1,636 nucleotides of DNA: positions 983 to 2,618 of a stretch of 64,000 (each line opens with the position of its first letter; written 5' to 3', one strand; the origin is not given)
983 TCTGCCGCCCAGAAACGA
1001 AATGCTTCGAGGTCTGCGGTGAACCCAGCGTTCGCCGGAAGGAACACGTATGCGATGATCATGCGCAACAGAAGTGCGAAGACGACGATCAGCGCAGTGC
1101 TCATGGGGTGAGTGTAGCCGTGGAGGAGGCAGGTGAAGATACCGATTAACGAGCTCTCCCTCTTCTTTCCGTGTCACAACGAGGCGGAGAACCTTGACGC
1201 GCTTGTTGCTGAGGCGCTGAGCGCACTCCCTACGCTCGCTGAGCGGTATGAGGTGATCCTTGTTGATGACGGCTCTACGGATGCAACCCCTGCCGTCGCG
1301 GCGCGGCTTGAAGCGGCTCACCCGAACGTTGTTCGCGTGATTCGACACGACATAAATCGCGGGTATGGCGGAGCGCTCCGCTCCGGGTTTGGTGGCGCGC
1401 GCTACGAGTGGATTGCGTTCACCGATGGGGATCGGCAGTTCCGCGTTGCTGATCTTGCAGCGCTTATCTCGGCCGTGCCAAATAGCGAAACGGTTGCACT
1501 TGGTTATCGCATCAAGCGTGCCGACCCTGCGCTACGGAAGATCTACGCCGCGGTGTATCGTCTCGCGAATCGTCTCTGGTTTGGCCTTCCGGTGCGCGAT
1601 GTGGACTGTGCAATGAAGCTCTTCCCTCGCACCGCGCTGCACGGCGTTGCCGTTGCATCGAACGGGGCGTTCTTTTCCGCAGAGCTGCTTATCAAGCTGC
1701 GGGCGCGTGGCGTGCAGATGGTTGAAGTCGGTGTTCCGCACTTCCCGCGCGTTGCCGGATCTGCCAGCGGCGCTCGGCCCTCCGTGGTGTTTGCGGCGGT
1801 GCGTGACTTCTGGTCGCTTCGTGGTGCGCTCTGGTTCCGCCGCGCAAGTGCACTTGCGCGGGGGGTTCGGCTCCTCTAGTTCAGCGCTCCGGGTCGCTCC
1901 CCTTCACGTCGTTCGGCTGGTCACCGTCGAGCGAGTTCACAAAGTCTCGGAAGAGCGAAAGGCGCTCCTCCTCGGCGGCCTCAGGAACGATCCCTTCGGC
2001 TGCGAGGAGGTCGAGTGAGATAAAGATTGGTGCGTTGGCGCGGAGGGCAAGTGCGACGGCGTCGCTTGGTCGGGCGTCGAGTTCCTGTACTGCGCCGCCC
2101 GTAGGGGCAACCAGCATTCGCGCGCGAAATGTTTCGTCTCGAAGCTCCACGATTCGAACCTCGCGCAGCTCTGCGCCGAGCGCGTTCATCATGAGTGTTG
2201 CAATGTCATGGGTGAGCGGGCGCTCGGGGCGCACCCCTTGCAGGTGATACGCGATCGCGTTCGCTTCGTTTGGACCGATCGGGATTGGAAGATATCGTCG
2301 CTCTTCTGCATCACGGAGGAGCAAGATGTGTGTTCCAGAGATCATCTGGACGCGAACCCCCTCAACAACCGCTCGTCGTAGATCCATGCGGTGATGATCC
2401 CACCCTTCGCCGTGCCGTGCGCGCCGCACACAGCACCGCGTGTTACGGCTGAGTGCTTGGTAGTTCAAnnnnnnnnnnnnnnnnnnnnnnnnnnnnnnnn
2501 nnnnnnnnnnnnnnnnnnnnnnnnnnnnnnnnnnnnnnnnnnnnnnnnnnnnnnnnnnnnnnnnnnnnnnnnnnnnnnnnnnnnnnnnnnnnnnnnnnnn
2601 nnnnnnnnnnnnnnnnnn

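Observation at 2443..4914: Uncharacterised 823-aa single-pass membrane protein with an extracytoplasmic propeller-like repeat domain, hard-wired next to DUF721-recF-dnaN-dnaA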

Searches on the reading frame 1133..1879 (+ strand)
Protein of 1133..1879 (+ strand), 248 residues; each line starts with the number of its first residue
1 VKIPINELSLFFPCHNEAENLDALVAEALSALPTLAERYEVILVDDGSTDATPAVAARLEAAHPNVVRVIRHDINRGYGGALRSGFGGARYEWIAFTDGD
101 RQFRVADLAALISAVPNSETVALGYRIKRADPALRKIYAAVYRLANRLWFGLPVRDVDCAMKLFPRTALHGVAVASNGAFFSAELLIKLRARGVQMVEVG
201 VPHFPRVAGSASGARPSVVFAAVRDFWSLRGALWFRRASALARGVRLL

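Call 3: search_protein_families(library=pfam, proteins=[window:1133-1879:+], max_evalue=1)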
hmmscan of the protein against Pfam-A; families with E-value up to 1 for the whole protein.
window:1133-1879:+ (248 aa): 4 families
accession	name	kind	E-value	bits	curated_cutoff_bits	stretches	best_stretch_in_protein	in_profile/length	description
PF00535.33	Glycos_transf_2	-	1.2e-24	87.6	23.3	1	9-169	1-164/168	Glycosyl transferase family 2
PF13641.12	Glyco_tranf_2_3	-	3.3e-05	24.4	27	1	8-101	3-97/230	Glycosyltransferase like family 2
PF10111.15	Glyco_tranf_2_2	-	0.044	13.7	27.3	1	36-113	27-104/276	Glycosyltransferase like family 2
PF13704.12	Glyco_tranf_2_4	-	0.16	12.9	27.5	1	40-100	21-81/98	Glycosyl transferase family 2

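Call 90: search_protein_families(library=ncbifam, proteins=[window:1133-1879:+], max_evalue=0.001)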
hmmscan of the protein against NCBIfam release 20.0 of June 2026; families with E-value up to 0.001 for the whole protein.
window:1133-1879:+ (248 aa): 17 families
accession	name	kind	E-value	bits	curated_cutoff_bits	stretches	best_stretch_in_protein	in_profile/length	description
TIGR03965.1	mycofact_glyco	equivalog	9.6e-17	61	280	1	7-131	75-195/467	mycofactocin biosynthesis glycosyltransferase MftF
NF007986.1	PRK10714.1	equivalog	2.3e-14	53.2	529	1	4-206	4-203/316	undecaprenyl-phosphate 4-deoxy-4-formamido-L-arabinose transferase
TIGR03937.1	PgaC_IcaA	equivalog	1.4e-13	50.6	422.3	1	6-113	45-148/407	poly-beta-1,6-N-acetyl-D-glucosamine synthase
NF041391.1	DPhHxTase_Halo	equivalog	1.2e-12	47.2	375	1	27-204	12-184/213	dolichyl-phosphate hexose transferase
NF058614.1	PPMAGASynPpgS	equivalog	1.2e-11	44.5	370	1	10-196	4-189/226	polyprenyl-phospho-N-acetylgalactosaminyl synthase PpgS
NF047588.1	GlcsyltransPgfSStrep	equivalog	1.6e-11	44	500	1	8-174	3-169/308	glycosyltransferase PgfS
NF041875.1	EPS_EpsD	equivalog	5.7e-11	42.4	370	1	8-125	1-115/325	exopolysaccharide biosynthesis glycosyltransferase EpsD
TIGR04283.1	glyco_like_mftF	equivalog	3.8e-10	39.7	182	1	8-140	1-124/221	TIGR04283 family arsenosugar biosynthesis glycosyltransferase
NF007482.0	PRK10073.1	equivalog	1e-09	37.8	423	1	5-103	5-98/334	glycosyltransferase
TIGR04182.1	glyco_TIGR04182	equivalog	1.9e-08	34.1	325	1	9-214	3-201/293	S-layer glycoprotein N-glycosyltransferase AglJ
NF047683.1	TeichurnBiosyTuaG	equivalog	4.3e-07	29.8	400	1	7-112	7-108/252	teichuronic acid biosynthesis protein TuaG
NF010496.0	PRK13915.1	equivalog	6.5e-07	28.7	262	1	7-101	32-127/307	glucosyl-3-phosphoglycerate synthase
TIGR03469.1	HpnB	hypoth_equivalog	2.7e-06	26.7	379.25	1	11-117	49-162/386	hopene-associated glycosyltransferase HpnB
NF053739.1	GlytfEpsEBac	equivalog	5e-06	25.7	450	1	33-101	25-93/265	glycosyltransferase EpsE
NF038302.1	EPS_HpsE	equivalog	0.00012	21.2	300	1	8-101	3-97/307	hormogonium polysaccharide biosynthesis glycosyltransferase HpsE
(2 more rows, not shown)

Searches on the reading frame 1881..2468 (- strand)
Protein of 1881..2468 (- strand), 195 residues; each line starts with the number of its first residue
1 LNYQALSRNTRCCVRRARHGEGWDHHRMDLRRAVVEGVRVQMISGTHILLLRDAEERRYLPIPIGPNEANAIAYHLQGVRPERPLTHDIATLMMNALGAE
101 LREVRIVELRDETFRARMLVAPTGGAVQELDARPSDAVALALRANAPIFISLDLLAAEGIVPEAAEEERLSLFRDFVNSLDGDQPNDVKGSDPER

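Call 3: search_protein_families(library=pfam, proteins=[window:1881-2468:-], max_evalue=1)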
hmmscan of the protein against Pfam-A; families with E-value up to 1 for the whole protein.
window:1881-2468:- (195 aa): 1 family
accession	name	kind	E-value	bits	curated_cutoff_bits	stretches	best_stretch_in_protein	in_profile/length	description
PF02577.19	BFN_dom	-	5.1e-35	120.1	27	1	49-161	1-110/112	Bifunctional nuclease domain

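Call 4: search_protein_families(library=ncbifam, proteins=[window:1881-2468:-], max_evalue=1)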
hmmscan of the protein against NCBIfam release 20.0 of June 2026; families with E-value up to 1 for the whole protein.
window:1881-2468:- (195 aa): 2 families
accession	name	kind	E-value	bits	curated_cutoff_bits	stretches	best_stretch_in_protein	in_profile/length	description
NF002331.0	PRK01287.1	subfamily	0.0074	15.3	371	1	30-118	176-265/365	site-specific tyrosine recombinase XerC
NF008041.0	PRK10773.1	equivalog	0.087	11.5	551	1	45-98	140-193/453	UDP-N-acetylmuramoyl-tripeptide--D-alanyl-D-alanine ligase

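Call 90: search_protein_families(library=ncbifam, proteins=[window:1881-2387:-], max_evalue=0.001)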
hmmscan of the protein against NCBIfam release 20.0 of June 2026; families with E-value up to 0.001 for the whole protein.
window:1881-2387:- (168 aa): 0 families

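Call 91: search_protein_families(library=padloc, proteins=[window:1881-2387:-], max_evalue=0.01)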
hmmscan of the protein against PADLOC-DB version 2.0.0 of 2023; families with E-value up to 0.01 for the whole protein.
window:1881-2387:- (168 aa): 0 families
